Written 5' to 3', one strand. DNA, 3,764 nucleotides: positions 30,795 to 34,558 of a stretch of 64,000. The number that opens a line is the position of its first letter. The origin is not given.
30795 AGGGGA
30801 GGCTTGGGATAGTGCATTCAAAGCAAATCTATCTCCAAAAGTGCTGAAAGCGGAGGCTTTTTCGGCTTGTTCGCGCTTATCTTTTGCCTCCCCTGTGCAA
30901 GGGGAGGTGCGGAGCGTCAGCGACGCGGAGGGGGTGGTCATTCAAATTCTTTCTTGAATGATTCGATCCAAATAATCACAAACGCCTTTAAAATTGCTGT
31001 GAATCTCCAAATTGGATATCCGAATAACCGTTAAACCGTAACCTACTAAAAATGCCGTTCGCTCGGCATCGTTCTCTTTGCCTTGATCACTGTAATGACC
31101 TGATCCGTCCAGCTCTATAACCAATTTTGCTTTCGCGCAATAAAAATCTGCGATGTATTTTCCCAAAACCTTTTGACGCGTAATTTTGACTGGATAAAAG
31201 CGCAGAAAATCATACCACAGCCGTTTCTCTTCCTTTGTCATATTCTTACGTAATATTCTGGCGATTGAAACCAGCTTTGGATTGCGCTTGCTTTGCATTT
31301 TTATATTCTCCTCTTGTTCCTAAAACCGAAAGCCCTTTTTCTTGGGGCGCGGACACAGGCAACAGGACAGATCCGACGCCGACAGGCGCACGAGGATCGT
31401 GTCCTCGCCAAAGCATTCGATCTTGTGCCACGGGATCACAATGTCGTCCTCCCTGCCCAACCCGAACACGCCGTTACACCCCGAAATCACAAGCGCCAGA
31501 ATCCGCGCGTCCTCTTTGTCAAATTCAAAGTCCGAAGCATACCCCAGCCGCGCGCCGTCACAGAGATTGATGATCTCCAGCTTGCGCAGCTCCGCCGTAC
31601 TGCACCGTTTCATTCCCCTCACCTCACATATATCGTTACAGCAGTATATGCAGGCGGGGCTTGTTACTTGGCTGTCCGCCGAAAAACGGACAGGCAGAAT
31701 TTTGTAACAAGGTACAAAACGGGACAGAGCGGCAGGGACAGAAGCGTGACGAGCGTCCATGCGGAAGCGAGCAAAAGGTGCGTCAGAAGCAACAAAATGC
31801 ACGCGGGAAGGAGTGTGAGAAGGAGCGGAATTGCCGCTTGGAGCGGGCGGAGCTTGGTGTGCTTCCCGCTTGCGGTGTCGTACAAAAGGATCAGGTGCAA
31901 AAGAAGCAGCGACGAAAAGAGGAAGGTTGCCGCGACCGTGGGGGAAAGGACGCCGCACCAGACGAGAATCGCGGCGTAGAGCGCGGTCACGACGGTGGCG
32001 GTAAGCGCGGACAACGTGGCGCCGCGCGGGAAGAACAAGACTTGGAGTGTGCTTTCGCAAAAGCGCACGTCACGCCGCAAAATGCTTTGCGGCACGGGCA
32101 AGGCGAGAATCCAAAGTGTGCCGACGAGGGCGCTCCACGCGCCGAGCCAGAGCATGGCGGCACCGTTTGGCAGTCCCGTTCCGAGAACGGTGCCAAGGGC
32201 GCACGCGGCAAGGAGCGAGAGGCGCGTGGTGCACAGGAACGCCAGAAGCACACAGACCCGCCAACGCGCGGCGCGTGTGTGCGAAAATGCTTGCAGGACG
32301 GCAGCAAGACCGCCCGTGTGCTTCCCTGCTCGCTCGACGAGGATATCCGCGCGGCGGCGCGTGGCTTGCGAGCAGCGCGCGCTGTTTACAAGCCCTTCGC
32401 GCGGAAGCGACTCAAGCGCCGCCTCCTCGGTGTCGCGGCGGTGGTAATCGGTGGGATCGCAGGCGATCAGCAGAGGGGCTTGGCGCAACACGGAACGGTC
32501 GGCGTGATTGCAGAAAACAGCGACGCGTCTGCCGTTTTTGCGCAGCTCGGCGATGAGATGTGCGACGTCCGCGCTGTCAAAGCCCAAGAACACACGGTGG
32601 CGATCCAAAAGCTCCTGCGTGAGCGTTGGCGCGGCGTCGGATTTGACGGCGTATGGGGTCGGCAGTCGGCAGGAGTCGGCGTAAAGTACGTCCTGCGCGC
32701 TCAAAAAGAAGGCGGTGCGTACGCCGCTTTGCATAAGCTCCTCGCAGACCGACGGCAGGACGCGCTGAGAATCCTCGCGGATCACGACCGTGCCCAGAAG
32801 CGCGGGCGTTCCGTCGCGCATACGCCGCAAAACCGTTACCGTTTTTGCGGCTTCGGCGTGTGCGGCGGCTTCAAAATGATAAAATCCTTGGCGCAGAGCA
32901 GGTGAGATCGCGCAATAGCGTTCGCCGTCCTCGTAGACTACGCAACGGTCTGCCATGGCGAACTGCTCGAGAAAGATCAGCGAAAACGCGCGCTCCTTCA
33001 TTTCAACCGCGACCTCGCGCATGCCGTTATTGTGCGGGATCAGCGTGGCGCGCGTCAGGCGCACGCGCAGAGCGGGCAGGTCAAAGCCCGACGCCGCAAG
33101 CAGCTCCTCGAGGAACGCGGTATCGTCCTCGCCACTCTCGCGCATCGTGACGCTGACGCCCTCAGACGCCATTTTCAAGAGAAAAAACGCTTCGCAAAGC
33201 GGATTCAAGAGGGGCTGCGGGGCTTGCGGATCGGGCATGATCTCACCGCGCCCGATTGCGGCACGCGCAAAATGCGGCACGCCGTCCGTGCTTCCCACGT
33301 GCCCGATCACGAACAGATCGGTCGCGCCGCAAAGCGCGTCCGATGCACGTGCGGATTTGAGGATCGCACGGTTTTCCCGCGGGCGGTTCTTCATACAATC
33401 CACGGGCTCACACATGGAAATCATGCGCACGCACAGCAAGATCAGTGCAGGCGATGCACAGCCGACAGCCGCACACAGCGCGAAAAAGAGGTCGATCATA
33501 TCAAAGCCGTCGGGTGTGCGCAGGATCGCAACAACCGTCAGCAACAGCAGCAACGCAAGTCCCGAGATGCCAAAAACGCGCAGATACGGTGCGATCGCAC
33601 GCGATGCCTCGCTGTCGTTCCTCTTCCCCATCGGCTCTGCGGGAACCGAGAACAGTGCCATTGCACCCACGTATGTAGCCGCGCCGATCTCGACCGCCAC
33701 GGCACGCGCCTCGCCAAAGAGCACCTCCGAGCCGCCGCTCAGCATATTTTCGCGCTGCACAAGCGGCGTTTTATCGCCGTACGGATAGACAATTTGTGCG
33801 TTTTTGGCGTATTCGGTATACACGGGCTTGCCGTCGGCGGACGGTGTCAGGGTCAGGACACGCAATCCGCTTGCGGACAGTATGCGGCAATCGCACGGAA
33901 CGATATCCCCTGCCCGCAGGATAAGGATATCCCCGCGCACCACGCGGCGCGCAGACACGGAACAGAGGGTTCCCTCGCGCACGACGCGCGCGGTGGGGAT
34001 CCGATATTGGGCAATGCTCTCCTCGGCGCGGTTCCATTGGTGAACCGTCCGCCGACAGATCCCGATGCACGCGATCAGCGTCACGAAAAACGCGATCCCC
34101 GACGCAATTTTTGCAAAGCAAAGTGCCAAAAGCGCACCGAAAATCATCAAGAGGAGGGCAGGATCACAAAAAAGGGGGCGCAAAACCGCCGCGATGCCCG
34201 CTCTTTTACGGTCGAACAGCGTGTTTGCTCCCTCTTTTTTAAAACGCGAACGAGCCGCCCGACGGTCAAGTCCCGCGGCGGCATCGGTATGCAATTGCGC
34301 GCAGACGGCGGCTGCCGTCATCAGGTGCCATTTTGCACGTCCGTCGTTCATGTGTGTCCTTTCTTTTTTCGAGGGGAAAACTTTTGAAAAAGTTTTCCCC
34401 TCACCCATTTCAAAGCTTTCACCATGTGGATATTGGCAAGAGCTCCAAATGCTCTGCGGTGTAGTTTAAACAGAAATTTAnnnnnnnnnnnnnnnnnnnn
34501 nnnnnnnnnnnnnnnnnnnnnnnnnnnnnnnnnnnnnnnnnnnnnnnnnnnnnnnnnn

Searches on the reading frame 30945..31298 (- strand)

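Call 27: search_protein_families(library=pfam, proteins=[window:30945-31298:-])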
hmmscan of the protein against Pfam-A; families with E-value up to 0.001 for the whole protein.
window:30945-31298:- (118 aa): 3 families
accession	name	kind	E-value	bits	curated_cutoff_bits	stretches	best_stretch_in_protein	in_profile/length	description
PF04480.18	DUF559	-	1.2e-27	96.4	20.6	1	10-110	4-104/109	Protein of unknown function (DUF559)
PF18741.7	MTES_1575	-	0.00041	20.8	38.2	1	30-104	7-86/96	REase_MTES_1575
PF10881.14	DUF2726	-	0.00066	19.9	24.7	0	57-100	71-114/126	Protein of unknown function (DUF2726)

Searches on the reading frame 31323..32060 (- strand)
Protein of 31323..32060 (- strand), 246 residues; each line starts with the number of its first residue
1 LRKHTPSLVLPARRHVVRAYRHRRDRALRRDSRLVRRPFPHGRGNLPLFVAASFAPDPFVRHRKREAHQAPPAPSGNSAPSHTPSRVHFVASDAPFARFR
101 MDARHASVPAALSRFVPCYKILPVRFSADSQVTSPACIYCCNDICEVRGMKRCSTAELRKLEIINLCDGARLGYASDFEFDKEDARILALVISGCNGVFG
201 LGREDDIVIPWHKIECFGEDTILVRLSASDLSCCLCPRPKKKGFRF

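Call 27: search_protein_families(library=pfam, proteins=[window:31323-32060:-])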
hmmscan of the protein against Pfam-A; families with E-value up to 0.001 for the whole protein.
window:31323-32060:- (246 aa): 1 family
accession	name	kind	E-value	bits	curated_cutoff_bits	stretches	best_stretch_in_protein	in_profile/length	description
PF05239.21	PRC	-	2.8e-06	27.7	21.2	1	156-229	7-76/78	PRC-barrel domain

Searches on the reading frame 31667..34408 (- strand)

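Call 27: search_protein_families(library=pfam, proteins=[window:31667-34408:-])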
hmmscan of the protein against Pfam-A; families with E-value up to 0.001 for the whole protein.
window:31667-34408:- (914 aa): 2 families
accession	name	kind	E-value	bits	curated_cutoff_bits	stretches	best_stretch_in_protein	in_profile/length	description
PF00122.25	E1-E2_ATPase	-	1.1e-17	64.5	28.1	1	137-325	4-166/181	E1-E2 ATPase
PF00690.31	Cation_ATPase_N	-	1.7e-08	34.4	20.4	1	27-94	1-68/69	Cation transporter/ATPase, N-terminus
